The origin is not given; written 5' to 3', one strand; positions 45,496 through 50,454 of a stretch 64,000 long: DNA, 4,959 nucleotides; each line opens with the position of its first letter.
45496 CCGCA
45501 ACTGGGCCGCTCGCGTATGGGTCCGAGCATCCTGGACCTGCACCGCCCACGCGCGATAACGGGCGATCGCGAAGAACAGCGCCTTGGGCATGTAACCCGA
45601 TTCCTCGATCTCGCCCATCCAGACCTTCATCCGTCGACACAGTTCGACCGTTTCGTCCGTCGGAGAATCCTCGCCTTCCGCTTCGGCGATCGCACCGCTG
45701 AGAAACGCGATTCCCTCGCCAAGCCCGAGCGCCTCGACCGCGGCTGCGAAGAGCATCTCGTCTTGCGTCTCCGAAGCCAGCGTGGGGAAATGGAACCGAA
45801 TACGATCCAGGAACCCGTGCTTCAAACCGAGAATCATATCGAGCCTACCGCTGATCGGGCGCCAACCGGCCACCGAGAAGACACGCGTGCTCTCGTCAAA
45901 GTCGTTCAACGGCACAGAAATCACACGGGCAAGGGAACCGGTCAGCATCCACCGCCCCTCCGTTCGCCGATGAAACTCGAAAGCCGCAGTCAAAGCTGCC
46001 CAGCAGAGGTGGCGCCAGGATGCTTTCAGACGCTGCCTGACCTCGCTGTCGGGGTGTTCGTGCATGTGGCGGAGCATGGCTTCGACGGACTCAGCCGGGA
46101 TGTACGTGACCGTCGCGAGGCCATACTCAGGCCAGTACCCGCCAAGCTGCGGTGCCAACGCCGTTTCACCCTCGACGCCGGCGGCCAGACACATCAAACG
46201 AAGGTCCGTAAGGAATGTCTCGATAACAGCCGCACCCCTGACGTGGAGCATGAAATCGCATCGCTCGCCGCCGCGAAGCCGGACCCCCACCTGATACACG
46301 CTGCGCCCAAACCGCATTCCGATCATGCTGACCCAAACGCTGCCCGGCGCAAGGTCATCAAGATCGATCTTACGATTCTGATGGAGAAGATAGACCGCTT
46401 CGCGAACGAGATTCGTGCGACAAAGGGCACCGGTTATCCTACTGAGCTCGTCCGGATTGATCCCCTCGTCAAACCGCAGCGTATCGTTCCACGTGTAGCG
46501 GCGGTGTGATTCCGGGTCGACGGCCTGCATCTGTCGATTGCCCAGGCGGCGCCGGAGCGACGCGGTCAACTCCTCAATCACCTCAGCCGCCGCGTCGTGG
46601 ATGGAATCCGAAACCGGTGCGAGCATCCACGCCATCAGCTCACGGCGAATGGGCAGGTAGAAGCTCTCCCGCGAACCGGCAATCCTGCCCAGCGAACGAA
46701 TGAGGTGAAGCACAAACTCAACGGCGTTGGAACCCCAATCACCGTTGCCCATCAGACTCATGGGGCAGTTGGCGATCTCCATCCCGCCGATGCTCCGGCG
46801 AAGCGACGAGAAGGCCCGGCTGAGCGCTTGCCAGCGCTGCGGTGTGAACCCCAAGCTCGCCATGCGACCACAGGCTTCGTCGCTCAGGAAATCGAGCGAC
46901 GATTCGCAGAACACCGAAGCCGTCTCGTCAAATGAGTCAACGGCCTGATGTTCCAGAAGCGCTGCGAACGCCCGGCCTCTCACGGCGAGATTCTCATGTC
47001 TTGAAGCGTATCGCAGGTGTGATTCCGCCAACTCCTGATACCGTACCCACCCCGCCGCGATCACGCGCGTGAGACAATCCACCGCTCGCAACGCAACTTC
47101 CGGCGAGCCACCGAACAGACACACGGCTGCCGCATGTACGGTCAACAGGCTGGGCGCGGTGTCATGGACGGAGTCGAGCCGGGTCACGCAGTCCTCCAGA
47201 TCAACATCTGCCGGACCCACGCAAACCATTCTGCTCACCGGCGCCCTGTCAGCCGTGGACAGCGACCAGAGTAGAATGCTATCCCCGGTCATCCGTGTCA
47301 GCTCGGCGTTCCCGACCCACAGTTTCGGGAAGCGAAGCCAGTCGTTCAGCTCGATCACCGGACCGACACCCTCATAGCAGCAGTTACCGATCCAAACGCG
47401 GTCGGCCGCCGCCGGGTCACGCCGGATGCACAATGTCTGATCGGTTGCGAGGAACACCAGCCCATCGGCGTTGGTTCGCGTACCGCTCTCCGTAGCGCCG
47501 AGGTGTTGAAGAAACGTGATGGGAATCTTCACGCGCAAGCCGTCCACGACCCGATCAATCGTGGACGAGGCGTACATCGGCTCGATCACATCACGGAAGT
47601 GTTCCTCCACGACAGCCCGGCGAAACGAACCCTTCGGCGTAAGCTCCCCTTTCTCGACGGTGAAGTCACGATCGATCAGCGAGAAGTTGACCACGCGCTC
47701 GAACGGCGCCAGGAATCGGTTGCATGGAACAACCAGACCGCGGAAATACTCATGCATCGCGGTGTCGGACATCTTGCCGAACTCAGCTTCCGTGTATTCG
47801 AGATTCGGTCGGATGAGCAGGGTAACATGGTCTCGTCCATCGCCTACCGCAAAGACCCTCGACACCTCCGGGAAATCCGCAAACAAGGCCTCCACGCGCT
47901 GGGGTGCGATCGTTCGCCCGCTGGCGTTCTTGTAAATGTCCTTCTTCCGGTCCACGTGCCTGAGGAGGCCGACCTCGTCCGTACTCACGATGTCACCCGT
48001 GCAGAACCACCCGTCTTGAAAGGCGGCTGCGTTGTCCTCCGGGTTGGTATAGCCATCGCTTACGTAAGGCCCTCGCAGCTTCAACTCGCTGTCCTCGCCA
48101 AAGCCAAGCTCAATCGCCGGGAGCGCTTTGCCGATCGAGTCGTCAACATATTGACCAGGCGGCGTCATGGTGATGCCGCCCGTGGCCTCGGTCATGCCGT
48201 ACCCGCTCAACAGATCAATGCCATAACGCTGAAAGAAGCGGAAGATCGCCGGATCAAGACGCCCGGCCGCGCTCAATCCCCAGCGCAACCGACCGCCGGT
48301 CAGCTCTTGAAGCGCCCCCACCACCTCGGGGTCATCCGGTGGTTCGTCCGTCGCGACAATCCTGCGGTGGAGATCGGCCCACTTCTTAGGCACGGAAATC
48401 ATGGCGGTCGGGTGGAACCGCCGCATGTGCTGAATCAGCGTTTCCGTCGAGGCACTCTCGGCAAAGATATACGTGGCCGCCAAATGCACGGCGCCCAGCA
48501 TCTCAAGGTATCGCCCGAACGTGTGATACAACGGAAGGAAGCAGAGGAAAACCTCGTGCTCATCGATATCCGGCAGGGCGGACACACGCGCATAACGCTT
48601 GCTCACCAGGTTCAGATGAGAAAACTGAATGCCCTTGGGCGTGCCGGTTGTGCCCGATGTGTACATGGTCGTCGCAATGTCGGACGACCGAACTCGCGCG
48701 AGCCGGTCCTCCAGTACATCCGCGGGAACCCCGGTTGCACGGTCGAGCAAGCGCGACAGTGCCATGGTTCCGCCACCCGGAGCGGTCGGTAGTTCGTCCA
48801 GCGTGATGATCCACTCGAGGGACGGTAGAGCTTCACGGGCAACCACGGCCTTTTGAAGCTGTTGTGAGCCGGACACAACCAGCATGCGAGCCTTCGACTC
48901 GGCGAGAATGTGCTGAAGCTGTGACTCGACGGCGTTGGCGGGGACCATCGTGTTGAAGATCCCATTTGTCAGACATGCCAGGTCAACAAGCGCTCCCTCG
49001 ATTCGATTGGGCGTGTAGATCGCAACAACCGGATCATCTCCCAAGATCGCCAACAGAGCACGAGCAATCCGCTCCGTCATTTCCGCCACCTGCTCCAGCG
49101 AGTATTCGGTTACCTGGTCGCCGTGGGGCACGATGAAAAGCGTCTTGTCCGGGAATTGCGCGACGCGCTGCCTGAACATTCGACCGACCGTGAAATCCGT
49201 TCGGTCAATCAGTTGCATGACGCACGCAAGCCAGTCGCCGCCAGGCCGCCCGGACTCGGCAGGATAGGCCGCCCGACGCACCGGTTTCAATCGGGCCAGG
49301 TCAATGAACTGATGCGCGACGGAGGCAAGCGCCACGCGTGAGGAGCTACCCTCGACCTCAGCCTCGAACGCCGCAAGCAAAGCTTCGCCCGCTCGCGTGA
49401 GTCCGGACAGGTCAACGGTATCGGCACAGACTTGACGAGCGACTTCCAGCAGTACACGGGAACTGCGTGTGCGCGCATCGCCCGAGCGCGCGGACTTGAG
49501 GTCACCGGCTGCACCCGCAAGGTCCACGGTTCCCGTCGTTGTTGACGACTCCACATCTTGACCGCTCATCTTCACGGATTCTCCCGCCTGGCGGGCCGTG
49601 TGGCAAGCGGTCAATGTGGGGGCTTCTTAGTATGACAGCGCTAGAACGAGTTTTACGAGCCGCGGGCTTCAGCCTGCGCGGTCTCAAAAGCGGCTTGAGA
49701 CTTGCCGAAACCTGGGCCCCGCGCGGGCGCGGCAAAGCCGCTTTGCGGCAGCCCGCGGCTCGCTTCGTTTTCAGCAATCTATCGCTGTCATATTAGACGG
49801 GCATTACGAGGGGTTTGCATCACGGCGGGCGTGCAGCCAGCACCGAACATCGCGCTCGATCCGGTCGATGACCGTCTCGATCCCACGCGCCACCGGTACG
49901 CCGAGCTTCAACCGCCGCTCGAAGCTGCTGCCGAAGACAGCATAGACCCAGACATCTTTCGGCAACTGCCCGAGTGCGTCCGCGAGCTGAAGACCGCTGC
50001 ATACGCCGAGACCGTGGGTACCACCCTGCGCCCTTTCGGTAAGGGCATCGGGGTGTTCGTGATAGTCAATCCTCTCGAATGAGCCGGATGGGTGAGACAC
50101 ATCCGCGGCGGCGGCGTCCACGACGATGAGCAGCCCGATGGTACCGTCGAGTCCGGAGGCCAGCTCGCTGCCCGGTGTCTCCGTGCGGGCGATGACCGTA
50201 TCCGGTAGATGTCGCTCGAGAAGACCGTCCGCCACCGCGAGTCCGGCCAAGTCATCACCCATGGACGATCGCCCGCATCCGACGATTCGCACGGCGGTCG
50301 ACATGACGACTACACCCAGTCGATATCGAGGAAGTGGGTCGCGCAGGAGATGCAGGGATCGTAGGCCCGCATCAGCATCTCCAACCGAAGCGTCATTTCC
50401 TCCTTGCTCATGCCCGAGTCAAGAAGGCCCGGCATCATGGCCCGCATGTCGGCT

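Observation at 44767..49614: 1615-aa fusion of an adenylate-forming acyl ligase, a large unknown region and a GNAT acyltransferase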

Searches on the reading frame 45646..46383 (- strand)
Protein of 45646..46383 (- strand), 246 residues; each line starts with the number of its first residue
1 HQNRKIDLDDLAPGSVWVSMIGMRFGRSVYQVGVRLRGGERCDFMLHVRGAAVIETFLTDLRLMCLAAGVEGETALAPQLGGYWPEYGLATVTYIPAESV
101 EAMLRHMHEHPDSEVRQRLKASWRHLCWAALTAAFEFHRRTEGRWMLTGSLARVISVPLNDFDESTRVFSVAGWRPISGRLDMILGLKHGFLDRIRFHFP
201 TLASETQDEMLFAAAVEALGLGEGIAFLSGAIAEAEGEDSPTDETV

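Call 95: search_solved_structures(query=A5, max_evalue=10, show_alignments=3)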
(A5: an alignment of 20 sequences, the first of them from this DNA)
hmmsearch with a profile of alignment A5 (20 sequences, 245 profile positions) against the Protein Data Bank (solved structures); distinct sequences matched with E-value up to 10: 5.
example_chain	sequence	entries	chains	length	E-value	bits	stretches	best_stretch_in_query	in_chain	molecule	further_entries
7on7_A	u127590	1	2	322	4.8e-05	25.7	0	160-188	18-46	SAKe6BE-L2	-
4cxf_B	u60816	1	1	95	0.41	12.8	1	102-159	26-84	CNRY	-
6jqs_A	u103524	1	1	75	0.7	12.1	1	21-72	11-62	DNA-binding response regulator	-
2kxp_A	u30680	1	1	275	1.1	11.4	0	103-139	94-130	F-actin-capping protein subunit alpha-1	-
4i92_A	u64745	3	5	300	1.5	11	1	73-113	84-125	Probable serine/threonine-protein kinase At5g41260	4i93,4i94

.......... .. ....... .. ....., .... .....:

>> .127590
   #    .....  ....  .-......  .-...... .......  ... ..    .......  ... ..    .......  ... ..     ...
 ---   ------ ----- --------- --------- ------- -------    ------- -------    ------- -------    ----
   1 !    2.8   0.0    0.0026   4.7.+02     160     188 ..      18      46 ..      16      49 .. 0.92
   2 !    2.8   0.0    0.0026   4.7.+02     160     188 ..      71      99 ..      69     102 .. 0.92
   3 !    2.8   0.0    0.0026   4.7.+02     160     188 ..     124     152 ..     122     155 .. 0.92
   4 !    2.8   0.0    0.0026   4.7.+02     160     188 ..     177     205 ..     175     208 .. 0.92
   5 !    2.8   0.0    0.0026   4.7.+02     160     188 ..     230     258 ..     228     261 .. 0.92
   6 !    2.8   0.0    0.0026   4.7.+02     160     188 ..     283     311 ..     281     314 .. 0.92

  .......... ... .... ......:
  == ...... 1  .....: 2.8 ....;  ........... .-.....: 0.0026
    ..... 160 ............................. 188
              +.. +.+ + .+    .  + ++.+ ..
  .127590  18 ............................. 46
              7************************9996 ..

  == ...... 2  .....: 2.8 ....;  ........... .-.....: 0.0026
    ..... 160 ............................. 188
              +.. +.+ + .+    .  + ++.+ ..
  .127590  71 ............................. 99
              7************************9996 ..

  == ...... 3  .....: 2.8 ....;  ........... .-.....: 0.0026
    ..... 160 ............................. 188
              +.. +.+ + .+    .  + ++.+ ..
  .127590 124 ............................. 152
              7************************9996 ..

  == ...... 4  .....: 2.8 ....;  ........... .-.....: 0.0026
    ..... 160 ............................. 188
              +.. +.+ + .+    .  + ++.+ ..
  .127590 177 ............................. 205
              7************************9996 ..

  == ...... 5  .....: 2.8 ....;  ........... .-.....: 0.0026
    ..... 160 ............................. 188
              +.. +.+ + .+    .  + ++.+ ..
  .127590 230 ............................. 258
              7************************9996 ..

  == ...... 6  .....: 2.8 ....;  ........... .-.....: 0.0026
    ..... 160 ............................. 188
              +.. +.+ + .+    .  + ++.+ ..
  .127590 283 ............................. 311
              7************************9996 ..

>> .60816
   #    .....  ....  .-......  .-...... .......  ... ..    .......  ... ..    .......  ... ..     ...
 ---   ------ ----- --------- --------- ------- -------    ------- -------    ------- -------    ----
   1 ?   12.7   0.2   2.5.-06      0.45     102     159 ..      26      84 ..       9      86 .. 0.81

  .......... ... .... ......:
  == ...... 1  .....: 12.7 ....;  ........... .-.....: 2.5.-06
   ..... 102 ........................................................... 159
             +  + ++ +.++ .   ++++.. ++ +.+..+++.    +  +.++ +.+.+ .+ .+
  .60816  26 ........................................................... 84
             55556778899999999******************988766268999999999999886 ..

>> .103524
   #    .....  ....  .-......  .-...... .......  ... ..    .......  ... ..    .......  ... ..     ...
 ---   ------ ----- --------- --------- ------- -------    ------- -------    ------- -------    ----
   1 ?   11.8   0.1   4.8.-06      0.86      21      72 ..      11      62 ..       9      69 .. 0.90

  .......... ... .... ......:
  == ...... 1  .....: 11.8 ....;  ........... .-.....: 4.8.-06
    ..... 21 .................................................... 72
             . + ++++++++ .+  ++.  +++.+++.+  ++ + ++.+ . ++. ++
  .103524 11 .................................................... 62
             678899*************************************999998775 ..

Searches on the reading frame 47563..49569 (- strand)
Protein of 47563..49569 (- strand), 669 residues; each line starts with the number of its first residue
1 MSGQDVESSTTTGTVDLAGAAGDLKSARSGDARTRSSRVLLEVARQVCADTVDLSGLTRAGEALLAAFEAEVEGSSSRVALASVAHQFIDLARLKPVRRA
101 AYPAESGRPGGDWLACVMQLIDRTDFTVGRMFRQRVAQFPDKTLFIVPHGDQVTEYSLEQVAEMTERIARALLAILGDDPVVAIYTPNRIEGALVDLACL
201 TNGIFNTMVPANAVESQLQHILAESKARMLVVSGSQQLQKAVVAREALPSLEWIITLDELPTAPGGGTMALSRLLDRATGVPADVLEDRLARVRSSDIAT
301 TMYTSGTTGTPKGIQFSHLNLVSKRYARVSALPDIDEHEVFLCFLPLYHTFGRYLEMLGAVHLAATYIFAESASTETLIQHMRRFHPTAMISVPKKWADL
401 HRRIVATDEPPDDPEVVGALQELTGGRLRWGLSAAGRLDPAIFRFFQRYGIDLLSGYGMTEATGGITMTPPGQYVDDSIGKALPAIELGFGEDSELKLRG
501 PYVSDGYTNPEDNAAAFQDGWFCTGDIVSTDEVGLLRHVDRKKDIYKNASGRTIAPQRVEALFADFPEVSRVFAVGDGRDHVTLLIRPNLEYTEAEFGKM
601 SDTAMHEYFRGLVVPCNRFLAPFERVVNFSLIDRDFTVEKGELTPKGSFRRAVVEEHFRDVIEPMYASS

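Call 64: search_solved_structures(query=window:47563-49569:-, max_evalue=1e-10, show_alignments=1)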
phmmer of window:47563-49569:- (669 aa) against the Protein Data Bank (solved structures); distinct sequences matched with E-value up to 1e-10: 79 (the best 60 are shown).
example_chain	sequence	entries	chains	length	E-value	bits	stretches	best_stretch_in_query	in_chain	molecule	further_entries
5ie0_A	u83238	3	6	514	2.9e-29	105.2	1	133-576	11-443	Oxalate--CoA ligase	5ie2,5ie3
6oz1_A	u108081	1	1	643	1.7e-27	99.4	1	177-667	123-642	Oxidoreductase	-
6qjz_A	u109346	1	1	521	1e-26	96.8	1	162-576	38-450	oxalyl CoA-synthetase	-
5msc_A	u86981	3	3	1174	3.1e-25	91.9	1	182-667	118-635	Carboxylic acid reductase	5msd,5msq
6k4c_A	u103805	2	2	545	2.7e-24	88.8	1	134-571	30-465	Ancestral luciferase AncLamp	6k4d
5msp_A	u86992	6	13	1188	1.4e-23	86.4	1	194-667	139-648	Thioester reductase domain-containing protein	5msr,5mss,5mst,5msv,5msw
2d1q_A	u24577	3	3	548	3.5e-22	81.8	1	194-570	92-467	Luciferin 4-monooxygenase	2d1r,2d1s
4m46_A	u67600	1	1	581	6.2e-22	81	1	133-570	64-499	Luciferase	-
4g37_A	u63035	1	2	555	7.2e-22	80.8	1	135-572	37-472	Luciferin 4-monooxygenase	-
2d1t_A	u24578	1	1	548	9e-22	80.5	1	194-570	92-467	Luciferin 4-monooxygenase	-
6q2m_A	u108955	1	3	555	2.6e-21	78.9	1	135-572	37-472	Luciferin 4-monooxygenase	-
6hps_A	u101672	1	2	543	2.7e-21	78.9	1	135-572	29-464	Luciferin 4-monooxygenase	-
1ba3_A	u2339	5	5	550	2.9e-21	78.8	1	135-572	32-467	LUCIFERASE | Luciferin 4-monooxygenase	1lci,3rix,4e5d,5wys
3iep_A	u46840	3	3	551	2.9e-21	78.8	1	135-572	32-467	Luciferin 4-monooxygenase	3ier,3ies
4g36_A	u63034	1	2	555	2.9e-21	78.8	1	135-572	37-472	Luciferin 4-monooxygenase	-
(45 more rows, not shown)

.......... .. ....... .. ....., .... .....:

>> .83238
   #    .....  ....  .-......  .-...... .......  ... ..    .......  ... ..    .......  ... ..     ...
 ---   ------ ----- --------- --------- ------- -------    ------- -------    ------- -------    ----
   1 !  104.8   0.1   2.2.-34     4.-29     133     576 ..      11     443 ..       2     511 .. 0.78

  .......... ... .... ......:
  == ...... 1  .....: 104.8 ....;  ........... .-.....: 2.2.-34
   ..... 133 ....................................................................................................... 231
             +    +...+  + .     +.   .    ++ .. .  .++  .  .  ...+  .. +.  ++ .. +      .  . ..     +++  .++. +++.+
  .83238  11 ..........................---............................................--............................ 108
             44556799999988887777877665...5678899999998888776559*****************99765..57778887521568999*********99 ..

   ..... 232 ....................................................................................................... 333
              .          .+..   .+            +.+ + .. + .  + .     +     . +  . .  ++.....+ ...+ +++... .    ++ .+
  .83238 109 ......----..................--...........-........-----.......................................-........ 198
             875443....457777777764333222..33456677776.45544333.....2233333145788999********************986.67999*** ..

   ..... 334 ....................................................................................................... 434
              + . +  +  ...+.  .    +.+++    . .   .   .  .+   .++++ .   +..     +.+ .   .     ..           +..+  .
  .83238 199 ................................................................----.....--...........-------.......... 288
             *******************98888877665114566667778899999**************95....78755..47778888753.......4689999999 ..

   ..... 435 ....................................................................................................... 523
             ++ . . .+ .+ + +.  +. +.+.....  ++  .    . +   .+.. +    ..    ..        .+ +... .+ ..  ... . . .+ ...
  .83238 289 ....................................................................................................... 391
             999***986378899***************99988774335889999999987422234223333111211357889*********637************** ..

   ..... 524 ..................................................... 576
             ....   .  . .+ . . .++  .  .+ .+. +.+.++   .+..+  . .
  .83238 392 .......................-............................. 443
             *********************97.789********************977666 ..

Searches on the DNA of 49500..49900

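Call 74: search_rna_families(source=window, start=49500, end=49900, threshold=evalue, max_evalue=1)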
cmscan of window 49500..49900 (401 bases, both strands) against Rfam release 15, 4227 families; matches with E-value up to 1: 0.
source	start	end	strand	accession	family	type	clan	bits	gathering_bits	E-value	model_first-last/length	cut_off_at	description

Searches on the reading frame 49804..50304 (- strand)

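Call 9: search_protein_families(library=pfam, proteins=[window:49804-50304:-], max_evalue=0.001)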
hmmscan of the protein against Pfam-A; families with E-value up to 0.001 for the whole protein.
window:49804-50304:- (166 aa): 1 family
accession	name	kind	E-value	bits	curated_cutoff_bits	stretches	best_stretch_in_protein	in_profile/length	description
PF01750.23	HycI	-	0.00024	21.4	23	1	58-150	38-128/130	Hydrogenase maturation protease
